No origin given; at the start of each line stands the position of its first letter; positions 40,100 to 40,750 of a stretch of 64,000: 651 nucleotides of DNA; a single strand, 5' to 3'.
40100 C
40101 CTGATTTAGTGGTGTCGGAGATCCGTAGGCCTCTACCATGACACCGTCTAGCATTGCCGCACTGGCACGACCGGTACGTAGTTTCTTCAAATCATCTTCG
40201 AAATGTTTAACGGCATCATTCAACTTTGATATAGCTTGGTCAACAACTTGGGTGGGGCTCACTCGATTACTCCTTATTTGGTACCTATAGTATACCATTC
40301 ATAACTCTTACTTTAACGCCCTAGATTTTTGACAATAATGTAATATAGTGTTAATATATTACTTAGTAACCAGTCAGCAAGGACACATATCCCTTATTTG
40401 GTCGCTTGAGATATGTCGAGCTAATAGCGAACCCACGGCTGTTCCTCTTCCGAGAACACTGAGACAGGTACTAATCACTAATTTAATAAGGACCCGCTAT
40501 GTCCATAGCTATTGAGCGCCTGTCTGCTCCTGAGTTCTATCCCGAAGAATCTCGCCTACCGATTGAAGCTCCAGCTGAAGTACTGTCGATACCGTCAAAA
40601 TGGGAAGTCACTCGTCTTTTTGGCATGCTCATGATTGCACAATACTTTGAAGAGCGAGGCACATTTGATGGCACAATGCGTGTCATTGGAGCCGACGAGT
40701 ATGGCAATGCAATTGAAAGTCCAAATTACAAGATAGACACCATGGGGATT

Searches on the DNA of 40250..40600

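Call 59: search_rna_families(source=window, start=40250, end=40600, threshold=evalue, max_evalue=1, show_alignments=1)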
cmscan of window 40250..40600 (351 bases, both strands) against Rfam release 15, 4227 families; matches with E-value up to 1: 1.
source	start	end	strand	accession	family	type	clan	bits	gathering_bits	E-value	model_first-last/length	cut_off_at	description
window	40369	40443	+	RF01786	c-di-GMP-II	Cis-reg; riboswitch;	CL00127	36.9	53.5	1.5e-06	1-84/84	no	Cyclic di-GMP-II riboswitch aptamer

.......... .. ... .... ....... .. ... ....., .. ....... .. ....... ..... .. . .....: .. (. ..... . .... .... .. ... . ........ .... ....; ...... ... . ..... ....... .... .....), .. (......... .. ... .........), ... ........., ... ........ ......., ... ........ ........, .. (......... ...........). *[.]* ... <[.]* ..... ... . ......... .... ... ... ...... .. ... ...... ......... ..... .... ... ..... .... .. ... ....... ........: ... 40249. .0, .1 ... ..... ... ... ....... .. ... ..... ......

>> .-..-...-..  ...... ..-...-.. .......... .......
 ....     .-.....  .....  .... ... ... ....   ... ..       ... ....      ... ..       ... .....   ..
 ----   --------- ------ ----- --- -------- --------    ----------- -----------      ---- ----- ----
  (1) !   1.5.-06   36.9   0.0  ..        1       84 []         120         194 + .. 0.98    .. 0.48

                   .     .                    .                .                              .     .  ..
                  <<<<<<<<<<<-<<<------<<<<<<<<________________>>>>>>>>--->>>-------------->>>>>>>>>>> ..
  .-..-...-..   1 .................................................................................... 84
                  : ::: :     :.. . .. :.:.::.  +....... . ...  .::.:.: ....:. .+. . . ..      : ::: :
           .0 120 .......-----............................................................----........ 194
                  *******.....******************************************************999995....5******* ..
